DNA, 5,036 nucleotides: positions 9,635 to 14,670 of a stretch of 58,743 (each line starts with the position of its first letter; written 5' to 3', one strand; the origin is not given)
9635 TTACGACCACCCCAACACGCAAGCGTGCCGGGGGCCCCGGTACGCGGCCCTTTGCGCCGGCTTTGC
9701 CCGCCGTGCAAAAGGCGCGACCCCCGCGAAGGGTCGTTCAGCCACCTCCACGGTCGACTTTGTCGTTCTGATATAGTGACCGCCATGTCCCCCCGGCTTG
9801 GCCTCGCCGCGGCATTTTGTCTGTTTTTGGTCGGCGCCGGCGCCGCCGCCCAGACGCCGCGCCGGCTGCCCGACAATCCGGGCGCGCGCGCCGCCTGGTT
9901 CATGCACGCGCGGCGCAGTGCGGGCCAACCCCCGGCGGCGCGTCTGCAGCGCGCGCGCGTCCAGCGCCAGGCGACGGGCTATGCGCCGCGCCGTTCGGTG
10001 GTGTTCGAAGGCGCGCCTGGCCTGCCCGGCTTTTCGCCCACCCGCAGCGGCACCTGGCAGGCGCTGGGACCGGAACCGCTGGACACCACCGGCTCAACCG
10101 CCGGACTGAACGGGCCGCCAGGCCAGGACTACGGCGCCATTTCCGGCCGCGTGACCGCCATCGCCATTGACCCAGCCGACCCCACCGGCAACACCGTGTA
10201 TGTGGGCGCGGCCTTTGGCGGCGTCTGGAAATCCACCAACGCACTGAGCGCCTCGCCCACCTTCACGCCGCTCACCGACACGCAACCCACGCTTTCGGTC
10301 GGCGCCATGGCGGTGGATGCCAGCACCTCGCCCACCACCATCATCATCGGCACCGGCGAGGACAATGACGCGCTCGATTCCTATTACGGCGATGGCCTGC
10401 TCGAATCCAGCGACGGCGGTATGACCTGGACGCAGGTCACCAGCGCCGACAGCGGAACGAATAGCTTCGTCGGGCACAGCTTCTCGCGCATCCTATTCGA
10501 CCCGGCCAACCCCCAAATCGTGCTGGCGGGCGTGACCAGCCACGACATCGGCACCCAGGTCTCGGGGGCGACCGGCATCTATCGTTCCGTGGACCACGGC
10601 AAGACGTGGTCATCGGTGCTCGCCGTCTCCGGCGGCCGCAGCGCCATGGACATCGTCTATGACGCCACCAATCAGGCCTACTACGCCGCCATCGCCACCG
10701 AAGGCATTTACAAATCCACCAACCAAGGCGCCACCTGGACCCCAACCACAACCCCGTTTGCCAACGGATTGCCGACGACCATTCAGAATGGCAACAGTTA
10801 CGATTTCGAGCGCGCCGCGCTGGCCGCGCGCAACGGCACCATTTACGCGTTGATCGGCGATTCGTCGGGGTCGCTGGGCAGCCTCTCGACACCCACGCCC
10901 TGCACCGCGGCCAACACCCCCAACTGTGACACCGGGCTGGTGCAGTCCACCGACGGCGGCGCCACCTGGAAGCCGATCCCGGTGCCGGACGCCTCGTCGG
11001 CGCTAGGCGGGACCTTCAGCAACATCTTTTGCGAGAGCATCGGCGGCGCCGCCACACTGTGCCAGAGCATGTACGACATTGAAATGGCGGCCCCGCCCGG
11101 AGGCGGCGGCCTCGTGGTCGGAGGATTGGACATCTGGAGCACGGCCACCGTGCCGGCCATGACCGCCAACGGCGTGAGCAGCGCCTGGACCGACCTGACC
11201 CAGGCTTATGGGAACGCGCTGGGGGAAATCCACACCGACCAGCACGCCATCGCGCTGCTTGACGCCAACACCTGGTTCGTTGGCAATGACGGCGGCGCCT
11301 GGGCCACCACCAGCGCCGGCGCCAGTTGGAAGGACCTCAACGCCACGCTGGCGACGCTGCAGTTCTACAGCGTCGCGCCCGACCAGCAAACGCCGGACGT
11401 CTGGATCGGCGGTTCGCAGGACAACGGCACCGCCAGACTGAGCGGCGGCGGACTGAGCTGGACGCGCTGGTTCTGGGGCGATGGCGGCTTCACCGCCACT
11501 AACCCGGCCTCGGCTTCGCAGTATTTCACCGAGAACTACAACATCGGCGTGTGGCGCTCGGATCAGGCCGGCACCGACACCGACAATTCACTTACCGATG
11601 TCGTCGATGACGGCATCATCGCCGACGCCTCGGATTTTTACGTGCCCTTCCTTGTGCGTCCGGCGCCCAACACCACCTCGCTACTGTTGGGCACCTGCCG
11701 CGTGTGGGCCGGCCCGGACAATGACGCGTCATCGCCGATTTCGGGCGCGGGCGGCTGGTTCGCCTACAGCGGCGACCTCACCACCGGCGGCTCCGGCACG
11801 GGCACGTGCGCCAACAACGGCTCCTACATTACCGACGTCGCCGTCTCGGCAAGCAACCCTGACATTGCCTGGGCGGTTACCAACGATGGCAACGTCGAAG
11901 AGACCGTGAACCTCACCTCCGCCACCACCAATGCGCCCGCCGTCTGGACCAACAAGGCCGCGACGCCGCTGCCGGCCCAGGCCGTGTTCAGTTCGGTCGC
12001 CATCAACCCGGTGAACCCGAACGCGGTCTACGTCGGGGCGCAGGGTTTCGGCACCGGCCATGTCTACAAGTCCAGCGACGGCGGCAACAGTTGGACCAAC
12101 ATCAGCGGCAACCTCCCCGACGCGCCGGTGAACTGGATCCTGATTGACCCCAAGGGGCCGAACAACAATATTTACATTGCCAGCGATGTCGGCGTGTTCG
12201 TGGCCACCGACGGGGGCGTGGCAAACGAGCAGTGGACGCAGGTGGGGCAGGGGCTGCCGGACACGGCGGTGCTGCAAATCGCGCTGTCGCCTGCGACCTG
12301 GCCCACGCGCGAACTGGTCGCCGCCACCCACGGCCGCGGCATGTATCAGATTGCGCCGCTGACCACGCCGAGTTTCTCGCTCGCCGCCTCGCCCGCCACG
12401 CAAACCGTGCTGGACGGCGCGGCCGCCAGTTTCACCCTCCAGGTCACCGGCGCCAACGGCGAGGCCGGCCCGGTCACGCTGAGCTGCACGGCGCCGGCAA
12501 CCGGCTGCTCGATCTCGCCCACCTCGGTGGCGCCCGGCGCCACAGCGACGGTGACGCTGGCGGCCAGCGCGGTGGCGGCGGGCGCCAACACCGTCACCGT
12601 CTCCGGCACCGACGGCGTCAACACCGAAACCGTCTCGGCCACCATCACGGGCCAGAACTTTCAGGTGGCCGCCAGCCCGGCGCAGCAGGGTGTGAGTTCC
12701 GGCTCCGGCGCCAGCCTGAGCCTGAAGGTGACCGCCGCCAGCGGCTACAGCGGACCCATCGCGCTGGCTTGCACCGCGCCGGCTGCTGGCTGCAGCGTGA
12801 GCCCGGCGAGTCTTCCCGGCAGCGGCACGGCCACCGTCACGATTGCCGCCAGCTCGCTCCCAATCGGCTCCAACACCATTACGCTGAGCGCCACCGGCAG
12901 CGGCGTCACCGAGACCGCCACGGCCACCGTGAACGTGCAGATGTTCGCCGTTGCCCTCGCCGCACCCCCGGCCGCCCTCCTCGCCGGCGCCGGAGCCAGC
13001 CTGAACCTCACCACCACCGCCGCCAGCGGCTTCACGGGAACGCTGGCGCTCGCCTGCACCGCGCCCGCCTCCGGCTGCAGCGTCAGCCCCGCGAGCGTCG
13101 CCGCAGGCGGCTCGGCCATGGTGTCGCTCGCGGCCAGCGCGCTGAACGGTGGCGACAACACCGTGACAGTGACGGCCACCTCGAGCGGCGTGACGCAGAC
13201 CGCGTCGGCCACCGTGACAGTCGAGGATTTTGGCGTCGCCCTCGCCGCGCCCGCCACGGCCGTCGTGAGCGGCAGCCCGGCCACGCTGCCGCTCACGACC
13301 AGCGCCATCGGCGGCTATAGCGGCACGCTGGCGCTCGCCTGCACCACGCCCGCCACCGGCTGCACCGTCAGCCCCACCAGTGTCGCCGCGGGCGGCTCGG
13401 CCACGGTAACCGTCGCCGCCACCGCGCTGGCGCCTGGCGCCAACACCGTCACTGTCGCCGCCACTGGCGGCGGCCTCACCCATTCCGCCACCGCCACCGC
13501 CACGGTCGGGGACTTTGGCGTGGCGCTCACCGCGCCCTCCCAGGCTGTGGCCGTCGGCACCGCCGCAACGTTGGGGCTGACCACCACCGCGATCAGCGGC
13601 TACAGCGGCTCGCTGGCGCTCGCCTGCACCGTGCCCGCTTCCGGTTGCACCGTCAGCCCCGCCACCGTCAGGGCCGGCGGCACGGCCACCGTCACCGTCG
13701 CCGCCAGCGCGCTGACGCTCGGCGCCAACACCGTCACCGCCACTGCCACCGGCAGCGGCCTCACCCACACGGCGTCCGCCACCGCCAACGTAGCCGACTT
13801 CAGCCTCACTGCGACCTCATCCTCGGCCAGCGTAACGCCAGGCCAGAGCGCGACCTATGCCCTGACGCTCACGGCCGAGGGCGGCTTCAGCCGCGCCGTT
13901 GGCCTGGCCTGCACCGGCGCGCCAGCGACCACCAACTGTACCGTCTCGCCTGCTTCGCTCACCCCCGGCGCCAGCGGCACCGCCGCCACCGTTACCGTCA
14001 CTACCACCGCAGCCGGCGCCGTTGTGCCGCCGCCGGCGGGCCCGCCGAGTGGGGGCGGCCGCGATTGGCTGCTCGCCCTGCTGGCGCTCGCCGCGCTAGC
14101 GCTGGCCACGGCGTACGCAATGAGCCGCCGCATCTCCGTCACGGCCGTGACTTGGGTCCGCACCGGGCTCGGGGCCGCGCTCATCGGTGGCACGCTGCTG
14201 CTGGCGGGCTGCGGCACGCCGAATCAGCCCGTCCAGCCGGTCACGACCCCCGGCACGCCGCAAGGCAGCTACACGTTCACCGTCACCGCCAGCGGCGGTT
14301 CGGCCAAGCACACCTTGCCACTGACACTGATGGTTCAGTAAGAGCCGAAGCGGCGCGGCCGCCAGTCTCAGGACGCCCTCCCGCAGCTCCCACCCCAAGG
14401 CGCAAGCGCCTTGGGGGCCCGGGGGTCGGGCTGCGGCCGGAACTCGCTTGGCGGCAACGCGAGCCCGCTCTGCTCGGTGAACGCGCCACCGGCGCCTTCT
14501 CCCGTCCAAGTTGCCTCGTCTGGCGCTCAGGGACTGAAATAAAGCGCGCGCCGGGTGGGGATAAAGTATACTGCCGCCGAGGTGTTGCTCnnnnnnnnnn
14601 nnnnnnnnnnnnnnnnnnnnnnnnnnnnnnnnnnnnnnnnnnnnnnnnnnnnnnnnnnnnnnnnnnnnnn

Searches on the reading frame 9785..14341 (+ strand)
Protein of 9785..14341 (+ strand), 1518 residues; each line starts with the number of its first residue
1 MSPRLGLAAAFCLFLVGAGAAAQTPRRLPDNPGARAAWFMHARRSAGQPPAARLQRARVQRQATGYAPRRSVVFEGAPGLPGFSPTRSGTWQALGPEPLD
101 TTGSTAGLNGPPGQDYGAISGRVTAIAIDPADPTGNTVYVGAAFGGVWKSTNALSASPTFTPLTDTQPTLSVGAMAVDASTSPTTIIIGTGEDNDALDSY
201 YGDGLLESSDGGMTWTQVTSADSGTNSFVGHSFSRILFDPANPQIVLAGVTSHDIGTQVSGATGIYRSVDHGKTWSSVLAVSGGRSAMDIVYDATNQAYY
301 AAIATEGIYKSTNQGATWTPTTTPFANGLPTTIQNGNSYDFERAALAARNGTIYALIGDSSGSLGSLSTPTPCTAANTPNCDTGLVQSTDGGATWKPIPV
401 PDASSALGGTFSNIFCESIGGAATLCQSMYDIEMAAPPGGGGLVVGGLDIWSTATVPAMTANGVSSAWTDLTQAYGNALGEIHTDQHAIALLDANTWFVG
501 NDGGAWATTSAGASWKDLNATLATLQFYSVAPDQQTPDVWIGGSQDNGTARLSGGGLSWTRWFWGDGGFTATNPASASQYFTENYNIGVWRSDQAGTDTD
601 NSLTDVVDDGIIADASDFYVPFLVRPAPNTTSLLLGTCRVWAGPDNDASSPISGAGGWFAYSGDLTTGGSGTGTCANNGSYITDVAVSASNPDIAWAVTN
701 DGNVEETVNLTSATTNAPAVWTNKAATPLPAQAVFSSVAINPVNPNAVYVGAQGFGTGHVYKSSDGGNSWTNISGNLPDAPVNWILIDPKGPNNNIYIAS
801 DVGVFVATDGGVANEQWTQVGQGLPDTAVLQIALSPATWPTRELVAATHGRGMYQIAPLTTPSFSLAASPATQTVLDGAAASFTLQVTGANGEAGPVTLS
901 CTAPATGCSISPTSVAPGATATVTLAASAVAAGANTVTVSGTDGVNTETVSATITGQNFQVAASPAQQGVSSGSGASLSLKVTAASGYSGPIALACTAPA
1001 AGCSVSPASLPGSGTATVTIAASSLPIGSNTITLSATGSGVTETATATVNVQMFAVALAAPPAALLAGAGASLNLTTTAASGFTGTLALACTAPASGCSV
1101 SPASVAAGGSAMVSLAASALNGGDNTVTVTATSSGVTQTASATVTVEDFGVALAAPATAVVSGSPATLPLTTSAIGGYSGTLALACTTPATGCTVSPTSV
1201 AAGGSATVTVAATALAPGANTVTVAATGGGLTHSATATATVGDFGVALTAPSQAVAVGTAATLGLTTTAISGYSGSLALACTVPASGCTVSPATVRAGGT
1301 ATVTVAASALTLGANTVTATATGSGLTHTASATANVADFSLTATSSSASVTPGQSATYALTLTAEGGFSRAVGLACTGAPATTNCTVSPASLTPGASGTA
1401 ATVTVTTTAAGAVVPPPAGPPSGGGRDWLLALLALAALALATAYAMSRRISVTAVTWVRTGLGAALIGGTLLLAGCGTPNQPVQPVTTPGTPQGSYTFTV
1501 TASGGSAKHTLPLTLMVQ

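Call 21: search_protein_families(library=pfam, proteins=[window:9785-14341:+])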
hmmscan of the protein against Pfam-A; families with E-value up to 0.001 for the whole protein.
window:9785-14341:+ (1518 aa): 3 families
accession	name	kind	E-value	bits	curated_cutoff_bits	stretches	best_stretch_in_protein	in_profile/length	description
PF15902.12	Sortilin-Vps10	-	7.8e-14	51.7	33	1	265-396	3-110/446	Sortilin, neurotensin receptor 3,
PF13859.12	BNR_3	-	6e-06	26.3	27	0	307-399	31-106/308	BNR repeat-like domain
PF13088.12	BNR_2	-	3.8e-05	23.6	31.4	1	202-399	84-252/277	BNR repeat-like domain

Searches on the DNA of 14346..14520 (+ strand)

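Call 80: search_dna_similar(query=window:14346-14520:+, collection=plasmids, mode=distant, max_evalue=0.001, max_rows=10)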
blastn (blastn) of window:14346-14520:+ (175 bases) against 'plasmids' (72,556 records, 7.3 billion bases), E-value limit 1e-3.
No match.
